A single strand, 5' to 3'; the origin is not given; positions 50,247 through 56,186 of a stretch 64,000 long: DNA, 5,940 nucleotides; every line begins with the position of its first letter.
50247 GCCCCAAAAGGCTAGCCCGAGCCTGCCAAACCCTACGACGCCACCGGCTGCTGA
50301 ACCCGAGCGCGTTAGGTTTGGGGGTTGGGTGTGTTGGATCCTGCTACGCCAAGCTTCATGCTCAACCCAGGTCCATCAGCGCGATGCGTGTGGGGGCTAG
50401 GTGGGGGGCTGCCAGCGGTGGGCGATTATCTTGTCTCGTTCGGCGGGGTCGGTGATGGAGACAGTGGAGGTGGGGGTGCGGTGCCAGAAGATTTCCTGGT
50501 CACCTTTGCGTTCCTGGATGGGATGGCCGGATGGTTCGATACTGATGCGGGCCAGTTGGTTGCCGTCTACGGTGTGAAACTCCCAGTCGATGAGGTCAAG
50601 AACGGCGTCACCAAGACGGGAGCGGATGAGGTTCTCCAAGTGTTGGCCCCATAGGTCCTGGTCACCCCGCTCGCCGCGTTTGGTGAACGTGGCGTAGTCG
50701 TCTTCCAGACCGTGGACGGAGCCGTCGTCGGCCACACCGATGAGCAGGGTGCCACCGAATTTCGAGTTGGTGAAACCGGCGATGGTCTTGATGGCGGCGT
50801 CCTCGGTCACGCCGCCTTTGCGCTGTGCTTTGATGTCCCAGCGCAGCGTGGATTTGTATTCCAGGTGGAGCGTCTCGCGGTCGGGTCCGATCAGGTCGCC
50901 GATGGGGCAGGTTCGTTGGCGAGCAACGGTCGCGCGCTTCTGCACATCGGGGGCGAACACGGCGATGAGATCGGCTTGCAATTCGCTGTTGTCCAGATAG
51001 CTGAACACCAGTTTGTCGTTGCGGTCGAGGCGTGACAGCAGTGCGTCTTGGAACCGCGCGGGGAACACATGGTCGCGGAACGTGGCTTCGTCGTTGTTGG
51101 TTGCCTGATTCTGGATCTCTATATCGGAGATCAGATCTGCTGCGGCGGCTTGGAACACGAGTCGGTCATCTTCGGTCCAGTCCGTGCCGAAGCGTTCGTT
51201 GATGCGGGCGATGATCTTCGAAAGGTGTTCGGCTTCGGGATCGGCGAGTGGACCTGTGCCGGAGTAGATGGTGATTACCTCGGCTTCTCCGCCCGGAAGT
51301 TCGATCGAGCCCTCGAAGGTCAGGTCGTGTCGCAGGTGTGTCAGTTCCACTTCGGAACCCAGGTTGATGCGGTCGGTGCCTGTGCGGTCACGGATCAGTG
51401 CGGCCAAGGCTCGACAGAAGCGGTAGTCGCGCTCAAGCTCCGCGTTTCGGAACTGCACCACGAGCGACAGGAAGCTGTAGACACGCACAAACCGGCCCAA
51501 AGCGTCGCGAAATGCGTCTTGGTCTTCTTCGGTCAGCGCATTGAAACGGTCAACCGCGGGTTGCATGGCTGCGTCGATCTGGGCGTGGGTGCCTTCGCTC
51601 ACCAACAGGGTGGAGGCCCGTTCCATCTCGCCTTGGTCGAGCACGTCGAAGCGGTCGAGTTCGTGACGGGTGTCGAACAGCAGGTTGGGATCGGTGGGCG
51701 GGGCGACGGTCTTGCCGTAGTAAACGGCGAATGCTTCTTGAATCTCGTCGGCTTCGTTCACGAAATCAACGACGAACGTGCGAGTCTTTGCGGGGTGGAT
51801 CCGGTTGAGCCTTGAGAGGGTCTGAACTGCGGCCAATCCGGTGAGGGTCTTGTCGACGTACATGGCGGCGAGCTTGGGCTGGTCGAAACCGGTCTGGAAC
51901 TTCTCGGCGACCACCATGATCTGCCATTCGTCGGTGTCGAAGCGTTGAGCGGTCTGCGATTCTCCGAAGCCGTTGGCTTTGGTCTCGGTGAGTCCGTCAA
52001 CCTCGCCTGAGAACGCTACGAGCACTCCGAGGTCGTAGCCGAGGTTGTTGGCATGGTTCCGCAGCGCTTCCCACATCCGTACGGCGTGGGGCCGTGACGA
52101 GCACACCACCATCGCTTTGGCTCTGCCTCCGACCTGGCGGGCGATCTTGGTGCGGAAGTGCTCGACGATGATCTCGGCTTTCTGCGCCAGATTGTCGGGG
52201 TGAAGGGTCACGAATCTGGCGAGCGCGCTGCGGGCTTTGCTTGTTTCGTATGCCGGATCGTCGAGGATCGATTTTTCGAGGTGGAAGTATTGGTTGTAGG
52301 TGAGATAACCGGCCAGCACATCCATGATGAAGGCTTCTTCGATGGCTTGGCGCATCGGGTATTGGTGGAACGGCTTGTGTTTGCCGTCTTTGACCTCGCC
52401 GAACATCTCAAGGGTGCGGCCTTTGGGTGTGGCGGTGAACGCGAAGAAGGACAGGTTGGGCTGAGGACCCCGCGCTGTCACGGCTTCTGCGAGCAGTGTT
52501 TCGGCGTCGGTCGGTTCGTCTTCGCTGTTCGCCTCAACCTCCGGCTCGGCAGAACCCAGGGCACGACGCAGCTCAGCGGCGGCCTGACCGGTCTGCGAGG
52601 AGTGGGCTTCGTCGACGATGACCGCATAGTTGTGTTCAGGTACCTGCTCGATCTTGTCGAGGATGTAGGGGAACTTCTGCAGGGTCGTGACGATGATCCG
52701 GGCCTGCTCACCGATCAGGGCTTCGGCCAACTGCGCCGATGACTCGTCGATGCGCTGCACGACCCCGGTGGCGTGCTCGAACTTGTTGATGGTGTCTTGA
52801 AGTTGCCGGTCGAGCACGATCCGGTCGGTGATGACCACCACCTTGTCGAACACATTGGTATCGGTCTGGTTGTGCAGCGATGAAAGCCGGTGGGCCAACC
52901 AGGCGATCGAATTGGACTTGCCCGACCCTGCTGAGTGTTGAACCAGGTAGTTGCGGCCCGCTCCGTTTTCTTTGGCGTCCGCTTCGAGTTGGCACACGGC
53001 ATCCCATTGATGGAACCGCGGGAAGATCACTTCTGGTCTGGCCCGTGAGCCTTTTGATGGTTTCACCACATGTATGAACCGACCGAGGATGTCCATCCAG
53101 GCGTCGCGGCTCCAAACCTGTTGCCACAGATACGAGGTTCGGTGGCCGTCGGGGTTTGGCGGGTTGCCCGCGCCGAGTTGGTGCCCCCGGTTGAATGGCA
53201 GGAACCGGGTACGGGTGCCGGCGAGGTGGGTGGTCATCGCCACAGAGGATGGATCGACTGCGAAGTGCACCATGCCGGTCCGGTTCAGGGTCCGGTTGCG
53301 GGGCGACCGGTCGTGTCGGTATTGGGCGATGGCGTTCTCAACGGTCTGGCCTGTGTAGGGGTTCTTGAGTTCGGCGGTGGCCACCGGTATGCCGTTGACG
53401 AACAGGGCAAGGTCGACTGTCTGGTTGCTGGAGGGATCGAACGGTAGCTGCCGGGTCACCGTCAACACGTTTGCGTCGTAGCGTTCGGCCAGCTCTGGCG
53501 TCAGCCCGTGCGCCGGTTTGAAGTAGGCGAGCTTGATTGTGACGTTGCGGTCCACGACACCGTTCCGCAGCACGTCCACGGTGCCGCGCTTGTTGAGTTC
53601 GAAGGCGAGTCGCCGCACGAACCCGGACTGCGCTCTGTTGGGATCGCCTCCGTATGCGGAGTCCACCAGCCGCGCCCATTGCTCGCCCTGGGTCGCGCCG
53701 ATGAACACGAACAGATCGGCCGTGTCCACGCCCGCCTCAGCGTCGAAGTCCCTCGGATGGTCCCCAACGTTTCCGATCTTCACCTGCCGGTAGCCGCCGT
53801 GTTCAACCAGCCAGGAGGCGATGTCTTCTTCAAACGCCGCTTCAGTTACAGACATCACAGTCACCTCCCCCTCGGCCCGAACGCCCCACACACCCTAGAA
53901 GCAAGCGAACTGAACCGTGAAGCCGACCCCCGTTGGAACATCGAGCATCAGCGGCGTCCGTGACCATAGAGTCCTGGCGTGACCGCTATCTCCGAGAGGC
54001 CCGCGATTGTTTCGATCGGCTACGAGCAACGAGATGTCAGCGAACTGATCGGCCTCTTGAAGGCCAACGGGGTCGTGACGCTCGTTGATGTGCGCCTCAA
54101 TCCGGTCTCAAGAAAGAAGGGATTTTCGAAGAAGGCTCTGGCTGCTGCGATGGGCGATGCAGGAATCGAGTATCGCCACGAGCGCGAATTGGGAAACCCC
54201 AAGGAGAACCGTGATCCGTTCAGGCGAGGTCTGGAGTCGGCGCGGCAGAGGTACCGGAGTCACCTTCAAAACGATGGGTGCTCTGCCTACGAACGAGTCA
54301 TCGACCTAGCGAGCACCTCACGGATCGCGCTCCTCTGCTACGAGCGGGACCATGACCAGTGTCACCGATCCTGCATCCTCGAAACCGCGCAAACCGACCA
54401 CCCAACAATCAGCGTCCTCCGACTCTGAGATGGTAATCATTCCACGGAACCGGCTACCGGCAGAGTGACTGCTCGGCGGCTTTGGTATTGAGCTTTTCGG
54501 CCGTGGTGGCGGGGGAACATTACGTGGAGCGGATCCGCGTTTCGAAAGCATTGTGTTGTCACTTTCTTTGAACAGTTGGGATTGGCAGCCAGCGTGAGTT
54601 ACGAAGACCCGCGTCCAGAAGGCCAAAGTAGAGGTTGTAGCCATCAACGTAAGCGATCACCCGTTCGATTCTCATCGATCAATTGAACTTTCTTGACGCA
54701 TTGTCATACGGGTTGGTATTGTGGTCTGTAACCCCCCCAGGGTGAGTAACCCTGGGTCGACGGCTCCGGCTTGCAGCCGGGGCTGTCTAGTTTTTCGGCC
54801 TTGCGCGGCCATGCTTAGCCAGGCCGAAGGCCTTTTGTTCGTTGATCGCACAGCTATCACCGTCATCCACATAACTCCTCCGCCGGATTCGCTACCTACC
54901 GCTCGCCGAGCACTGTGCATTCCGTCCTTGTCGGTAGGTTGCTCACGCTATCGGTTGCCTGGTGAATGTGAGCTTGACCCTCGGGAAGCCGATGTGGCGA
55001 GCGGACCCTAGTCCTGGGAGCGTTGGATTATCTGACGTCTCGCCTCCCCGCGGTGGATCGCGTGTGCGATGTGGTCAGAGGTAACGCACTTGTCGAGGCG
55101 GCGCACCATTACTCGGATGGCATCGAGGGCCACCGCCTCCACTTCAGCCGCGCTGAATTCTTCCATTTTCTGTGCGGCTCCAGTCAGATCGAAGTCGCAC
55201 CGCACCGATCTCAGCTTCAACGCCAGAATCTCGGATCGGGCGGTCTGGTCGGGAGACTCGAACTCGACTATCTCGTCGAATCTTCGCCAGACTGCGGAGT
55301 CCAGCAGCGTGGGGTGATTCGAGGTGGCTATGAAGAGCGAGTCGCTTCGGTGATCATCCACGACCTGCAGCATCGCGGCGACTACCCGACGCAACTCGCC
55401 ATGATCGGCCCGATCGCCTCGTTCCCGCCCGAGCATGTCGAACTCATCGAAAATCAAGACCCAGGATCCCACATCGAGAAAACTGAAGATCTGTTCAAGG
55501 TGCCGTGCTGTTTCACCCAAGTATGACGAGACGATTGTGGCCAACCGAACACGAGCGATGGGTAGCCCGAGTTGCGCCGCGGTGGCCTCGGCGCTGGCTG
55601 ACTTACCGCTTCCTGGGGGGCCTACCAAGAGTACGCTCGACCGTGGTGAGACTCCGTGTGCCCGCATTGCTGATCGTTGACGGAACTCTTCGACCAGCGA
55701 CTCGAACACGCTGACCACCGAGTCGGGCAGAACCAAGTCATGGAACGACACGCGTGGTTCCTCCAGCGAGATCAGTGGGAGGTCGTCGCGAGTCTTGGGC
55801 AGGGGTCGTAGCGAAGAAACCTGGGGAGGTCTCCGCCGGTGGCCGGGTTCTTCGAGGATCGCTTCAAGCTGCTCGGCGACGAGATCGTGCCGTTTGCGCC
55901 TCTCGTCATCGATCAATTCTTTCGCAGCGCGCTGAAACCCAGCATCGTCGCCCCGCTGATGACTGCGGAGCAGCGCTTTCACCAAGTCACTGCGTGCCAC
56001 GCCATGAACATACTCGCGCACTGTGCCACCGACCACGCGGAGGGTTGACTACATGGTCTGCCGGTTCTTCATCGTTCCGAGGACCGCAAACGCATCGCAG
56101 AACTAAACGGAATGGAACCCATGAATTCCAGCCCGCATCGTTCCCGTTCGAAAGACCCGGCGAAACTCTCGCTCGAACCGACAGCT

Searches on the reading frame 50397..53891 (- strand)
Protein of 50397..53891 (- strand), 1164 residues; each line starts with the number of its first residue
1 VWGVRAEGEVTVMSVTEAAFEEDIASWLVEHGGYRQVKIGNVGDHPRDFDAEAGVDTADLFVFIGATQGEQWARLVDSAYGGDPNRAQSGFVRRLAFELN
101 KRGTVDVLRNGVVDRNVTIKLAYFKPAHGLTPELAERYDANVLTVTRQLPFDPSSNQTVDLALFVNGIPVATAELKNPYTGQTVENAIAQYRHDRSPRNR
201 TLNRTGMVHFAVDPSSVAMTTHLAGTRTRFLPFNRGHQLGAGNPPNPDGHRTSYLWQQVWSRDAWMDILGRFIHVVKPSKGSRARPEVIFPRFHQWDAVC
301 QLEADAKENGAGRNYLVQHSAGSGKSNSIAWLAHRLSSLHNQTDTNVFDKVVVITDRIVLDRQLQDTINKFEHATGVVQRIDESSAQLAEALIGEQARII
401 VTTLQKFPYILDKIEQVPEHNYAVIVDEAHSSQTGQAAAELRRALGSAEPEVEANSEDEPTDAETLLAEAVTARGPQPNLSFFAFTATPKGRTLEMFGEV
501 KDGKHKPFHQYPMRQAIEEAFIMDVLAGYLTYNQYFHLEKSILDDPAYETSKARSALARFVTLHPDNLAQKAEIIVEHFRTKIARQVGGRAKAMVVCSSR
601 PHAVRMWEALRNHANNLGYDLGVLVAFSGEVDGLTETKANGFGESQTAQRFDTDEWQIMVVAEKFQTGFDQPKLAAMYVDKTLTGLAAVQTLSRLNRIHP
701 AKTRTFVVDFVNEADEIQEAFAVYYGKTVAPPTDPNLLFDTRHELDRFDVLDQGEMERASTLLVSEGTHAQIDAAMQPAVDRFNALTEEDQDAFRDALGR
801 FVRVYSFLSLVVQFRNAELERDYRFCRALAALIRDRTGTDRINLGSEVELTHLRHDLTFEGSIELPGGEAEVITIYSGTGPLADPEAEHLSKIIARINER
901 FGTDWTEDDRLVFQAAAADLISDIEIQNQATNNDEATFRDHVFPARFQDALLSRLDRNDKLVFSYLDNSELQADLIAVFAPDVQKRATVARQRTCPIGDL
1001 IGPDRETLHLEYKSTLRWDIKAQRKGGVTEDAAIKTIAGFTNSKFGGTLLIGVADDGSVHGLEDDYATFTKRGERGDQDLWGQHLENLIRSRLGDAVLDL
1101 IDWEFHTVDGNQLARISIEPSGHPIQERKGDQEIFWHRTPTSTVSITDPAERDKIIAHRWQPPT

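Call 37: search_protein_families(library=pfam, proteins=[window:50397-53891:-], max_evalue=0.001)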
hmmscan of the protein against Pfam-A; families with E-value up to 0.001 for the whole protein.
window:50397-53891:- (1164 aa): 6 families
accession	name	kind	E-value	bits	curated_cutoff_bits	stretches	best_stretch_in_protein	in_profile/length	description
PF18766.7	SWI2_SNF2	-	1.3e-26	94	26.7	1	294-448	1-146/221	SWI2/SNF2 ATPase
PF04313.20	HSDR_N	-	1.9e-14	54.4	25.1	1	138-225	107-195/198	Type I restriction enzyme R protein N terminus (HSDR_N)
PF04851.21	ResIII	-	1.1e-13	51.8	22.5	1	291-438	4-143/164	Type III restriction enzyme, res subunit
PF22679.2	T1R_D3-like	-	1.6e-12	48.6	27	1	649-710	91-156/158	Type I restriction enzyme subunit R domain 3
PF04326.19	SLFN_AlbA_2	-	9.3e-12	46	25.3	1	1006-1141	1-112/118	Schlafen, AlbA_2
PF00270.35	DEAD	-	1.2e-09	38.6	26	1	311-496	13-166/167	DEAD/DEAH box helicase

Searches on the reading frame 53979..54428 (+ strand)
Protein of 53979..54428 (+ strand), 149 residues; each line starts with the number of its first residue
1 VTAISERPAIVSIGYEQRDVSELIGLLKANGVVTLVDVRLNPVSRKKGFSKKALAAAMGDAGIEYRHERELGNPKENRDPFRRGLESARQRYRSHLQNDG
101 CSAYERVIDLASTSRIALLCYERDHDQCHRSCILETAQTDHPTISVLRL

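Call 37: search_protein_families(library=pfam, proteins=[window:53979-54428:+], max_evalue=0.001)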
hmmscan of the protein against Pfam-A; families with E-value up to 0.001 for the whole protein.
window:53979-54428:+ (149 aa): 2 families
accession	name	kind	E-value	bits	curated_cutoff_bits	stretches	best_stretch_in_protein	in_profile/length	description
PF04343.18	DUF488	-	3.6e-30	105.5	22.2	1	20-135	2-119/121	Domain of unknown function DUF488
PF22751.1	DUF488-N3a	-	4.8e-06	27.3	27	1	89-136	64-113/118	Active DUF488-N3 subclade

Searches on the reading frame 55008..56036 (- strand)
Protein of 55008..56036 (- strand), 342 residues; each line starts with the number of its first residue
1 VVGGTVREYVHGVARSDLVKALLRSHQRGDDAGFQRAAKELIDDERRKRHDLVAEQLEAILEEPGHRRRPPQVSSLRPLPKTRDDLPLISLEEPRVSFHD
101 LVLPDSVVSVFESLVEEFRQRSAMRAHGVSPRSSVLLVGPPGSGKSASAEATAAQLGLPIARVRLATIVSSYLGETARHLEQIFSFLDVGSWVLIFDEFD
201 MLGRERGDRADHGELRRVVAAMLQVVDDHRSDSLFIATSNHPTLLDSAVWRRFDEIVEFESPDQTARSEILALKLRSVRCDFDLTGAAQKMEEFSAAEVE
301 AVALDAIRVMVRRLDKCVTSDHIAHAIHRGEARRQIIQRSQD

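Call 3: search_protein_families(library=pfam, proteins=[window:55008-56036:-], max_evalue=0.1)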
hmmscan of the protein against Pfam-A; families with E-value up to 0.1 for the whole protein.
window:55008-56036:- (342 aa): 15 families
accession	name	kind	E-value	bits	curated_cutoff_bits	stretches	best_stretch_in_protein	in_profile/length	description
PF00004.35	AAA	-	1.3e-27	97.2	21.2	1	135-260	1-130/131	ATPase family associated with various cellular activities (AAA)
PF07728.20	AAA_5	-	0.0005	20.5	22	1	134-164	1-32/139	AAA domain (dynein-related subfamily)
PF20720.3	nSTAND3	-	0.00051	20.2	27.2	1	133-243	18-114/155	Novel STAND NTPase 3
PF13401.12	AAA_22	-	0.00088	20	27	1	132-189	5-60/130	AAA domain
PF17862.7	AAA_lid_3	-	0.001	19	27.2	1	281-323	1-43/45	AAA+ lid domain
PF13191.12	AAA_16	-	0.0013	19.7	32.6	1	126-158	19-50/167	AAA ATPase domain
PF13671.12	AAA_33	-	0.0044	17.8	27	1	135-170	2-35/143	AAA domain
PF13604.12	AAA_30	-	0.0057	16.8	27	1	119-155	5-41/191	AAA domain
PF05673.19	DUF815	-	0.025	14.2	23.8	1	131-254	52-164/249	Protein of unknown function (DUF815)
PF21943.1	TetR_C_46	-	0.042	14.5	27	0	213-237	3-27/109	Tetracyclin repressor-like, C-terminal domain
PF13555.12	AAA_29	-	0.055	13.7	27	0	129-148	19-38/61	P-loop containing region of AAA domain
PF25199.1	nSTAND_NTPase5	-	0.062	13.6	34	0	112-205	26-111/145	Novel STAND NTPase 5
PF00270.35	DEAD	-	0.078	13.1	26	0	131-154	13-36/167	DEAD/DEAH box helicase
PF13238.12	AAA_18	-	0.085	13.8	29.4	0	135-224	1-65/128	AAA domain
PF06414.18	Zeta_toxin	-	0.095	12.6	22.3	0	133-156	17-40/199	Zeta toxin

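Call 4: search_protein_families(library=padloc, proteins=[window:55008-56036:-], max_evalue=0.1)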
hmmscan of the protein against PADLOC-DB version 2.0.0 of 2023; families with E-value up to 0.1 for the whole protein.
window:55008-56036:- (342 aa): 8 families
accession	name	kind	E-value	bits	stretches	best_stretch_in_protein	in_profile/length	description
PDLC04232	IetA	-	2.2e-78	262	1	14-336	2-322/330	-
PDLC02196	IetA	-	6.8e-74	247.5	1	19-334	7-325/374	-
PDLC02195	IetA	-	1.8e-58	196.7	1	86-313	89-319/395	-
PDLC04231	IetA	-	5.4e-49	165.3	1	14-263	2-248/262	-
PDLC00915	TRIP13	-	2e-18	64.8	1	116-310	47-259/302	TRIP13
PDLC00914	TRIP13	-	3.1e-14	51.1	1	135-280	74-236/302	TRIP13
PDLC03838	DolB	-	0.00043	17.7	1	232-319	269-360/375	-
PDLC04140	mad8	-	0.00076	17.1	1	129-166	24-63/314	mads_8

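Call 5: search_protein_families(library=ncbifam, proteins=[window:55008-56036:-], max_evalue=0.1)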
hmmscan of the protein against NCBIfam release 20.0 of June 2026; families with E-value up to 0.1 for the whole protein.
window:55008-56036:- (342 aa): 28 families (the best 25 are shown)
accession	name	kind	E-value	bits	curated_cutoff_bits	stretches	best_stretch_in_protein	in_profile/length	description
NF042959.1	IteA_antiphage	equivalog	4e-59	200.6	510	1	38-324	30-318/367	anti-phage ATPase IteA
NF003069.1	PRK03992.1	subfamily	7e-32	111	500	1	92-329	124-371/379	proteasome-activating nucleotidase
TIGR01242.2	TIGR01242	subfamily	1.9e-29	102.8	500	1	92-329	107-354/362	proteasome-activating nucleotidase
TIGR01243.1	CDC48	subfamily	7.2e-28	97.3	802.65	1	91-324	445-686/733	CDC48 family AAA ATPase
NF047747.1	PrtsmActNtasePan2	equivalog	1e-25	90.9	700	1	92-329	144-391/397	proteasome-activating nucleotidase Pan2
NF047748.1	PrtsmActNtasePan1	equivalog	4.6e-22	78.6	750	1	92-327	141-386/405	proteasome-activating nucleotidase Pan1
TIGR01241.2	FtsH_fam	equivalog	4.7e-22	78.5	600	1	90-331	153-406/598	ATP-dependent zinc metalloprotease FtsH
NF008004.0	PRK10733.1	equivalog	1.5e-18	66.2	1008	1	95-317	148-379/644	ATP-dependent zinc metalloprotease FtsH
NF041006.2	cell_div_CdvC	equivalog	1e-17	64.2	650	1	85-314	89-326/370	cell division protein CdvC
TIGR03689.1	pup_AAA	equivalog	1.3e-13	50.6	504.75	1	87-285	170-389/512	proteasome ATPase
TIGR03922.1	T7SS_EccA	equivalog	5.3e-07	28.6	466.65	1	133-335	313-523/557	type VII secretion AAA-ATPase EccA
NF003229.0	PRK04195.1-5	equivalog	8.9e-07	28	280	1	97-219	15-128/413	replication factor C large subunit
NF005926.0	PRK07940.1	equivalog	0.00064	19.1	300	1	98-156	5-61/394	DNA polymerase III subunit delta'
TIGR00382.1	clpX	equivalog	0.0013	17.8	370.75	1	132-176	117-162/414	ATP-dependent protease ATP-binding subunit ClpX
NF003745.1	PRK05342.1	equivalog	0.0061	15.5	359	1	132-175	109-153/418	ATP-dependent Clp protease ATP-binding subunit ClpX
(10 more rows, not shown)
